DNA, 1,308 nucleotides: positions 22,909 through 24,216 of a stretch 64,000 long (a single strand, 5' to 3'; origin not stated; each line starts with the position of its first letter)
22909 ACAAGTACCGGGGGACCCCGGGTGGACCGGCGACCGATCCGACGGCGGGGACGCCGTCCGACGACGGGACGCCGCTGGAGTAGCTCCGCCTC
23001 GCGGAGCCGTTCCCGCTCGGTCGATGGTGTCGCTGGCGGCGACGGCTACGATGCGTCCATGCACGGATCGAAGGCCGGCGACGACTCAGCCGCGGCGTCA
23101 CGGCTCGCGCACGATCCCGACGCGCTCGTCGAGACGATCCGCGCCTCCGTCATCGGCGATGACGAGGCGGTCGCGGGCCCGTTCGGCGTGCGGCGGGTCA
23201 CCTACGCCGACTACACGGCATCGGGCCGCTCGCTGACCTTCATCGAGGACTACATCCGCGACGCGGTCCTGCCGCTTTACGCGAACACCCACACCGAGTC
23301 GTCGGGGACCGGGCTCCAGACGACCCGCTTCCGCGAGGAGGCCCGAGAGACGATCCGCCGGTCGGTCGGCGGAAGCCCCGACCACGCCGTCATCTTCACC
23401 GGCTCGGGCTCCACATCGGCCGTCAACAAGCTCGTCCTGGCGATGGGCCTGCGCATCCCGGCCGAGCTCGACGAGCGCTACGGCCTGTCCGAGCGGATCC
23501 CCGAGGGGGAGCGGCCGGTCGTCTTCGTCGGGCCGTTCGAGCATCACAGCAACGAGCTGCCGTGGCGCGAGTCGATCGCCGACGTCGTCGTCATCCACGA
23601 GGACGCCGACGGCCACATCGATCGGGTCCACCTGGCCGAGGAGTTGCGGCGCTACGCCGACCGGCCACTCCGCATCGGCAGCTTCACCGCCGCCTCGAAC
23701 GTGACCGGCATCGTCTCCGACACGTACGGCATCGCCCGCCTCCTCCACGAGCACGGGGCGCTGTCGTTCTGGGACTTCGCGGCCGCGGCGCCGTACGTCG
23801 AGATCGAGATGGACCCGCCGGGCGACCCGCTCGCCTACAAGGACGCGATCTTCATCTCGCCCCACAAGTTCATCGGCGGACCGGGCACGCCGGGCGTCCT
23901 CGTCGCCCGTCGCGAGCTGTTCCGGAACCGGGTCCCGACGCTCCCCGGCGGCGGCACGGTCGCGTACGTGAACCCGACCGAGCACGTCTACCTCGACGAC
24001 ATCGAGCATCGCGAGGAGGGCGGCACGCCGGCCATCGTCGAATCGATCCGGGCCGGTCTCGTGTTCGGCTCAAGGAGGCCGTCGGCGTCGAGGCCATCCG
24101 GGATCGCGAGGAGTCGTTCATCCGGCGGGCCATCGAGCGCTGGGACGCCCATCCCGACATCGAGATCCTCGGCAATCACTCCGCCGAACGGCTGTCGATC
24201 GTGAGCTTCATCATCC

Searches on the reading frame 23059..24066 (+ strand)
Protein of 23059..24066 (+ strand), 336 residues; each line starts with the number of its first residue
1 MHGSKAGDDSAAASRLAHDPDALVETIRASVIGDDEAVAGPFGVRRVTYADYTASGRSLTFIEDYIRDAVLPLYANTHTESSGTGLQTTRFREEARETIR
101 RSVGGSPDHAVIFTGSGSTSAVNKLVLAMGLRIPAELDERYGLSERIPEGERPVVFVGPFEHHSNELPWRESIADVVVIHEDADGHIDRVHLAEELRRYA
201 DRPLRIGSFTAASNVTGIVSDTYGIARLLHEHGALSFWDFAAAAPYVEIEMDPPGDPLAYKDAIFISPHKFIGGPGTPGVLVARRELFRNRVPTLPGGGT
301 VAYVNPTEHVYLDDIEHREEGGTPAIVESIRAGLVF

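Call 92: find_related_loci(query=window:23059-24066:+, collection=genome_contigs, flank=10000)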
Query window:23059-24066:+ (336 aa) in genome_contigs; peptide patterns used: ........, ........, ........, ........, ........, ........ (x = any residue, [..] = any of these).
600 stretches matched a pattern (row limit reached: there are more); 580 encode a relative of the query (tblastn E <= 1e-3); the best 80 are kept; 80 distinct loci.
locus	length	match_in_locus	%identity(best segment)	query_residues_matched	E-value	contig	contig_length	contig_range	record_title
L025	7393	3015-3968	87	19-336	0e+0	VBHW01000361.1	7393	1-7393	MAG: Chloroflexi bacterium isolate CF_114 14_1009_16_30cm_scaffold_194600, whole genome shotgun sequence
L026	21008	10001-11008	80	2-336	1e-174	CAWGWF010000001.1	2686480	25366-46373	MAG: uncultured Chloroflexia bacterium isolate MFD09779.bin.1.328 genome assembly, contig: contig_24289, whole genome sh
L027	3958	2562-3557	80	11-336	1e-177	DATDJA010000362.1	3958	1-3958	MAG TPA_asm: Candidatus Limnocylindrales bacterium isolate SMAG_U318 k141_222124, whole genome shotgun sequence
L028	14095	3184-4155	79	14-336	2e-169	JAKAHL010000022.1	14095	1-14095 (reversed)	MAG: Chloroflexi bacterium isolate WY3.bin108 NODE_7625_length_14095_cov_1.697093, whole genome shotgun sequence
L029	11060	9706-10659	80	20-336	7e-169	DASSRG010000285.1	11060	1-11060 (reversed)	MAG TPA_asm: Candidatus Limnocylindrales bacterium isolate SMAG_U483 k141_220850, whole genome shotgun sequence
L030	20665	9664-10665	77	4-336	4e-168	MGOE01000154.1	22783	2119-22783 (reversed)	MAG: Chloroflexi bacterium RBG_16_72_14 RBG_16_scaffold_9881, whole genome shotgun sequence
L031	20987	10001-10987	78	9-336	4e-168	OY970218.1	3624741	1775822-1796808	MAG: uncultured Chloroflexia bacterium isolate MFD04716.bin.1.117 genome assembly, chromosome: 1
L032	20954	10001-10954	79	20-336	3e-166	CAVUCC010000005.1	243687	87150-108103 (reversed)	MAG: uncultured Chloroflexia bacterium isolate MFD02923.bin.2.55 genome assembly, contig: contig_23693, whole genome sho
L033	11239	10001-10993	77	9-336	2e-166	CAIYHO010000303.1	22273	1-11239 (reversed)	MAG: uncultured Chloroflexi bacterium isolate KTt_bin-0728 genome assembly, contig: bin-0728:303/308, whole genome shotg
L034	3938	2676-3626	79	21-336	6e-172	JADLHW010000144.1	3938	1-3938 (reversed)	MAG: Thermoleophilia bacterium isolate SJ49 c_000001306241, whole genome shotgun sequence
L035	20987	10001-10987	77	17-336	2e-164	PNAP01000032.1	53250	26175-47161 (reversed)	MAG: Chloroflexi bacterium isolate palsa_1032 73.20110800_P1D.67_contig_1052, whole genome shotgun sequence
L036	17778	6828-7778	76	20-336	8e-163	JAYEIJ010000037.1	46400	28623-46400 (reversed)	MAG: Actinomycetota bacterium isolate MAG194 MAG194_37, whole genome shotgun sequence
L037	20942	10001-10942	76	23-336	7e-163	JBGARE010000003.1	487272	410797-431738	MAG: Kofleriaceae bacterium isolate MAG_AAO_AS.67 AAOAS-67_NODE_3_length_487272_cov_7.844189, whole genome shotgun seque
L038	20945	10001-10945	77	22-336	1e-162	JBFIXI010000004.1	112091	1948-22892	MAG: Acidimicrobiia bacterium isolate Mix_sand14.2021.12.D.36 k141_3239645_length_112091_cov_15.1192, whole genome shotg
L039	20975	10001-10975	77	16-336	6e-162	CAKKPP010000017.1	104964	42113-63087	Chloroflexi bacterium isolate Hainich-H41-bin260-1 genome assembly, contig: H41-bin260_1_Hain_H41_02um_R3_86_length_1049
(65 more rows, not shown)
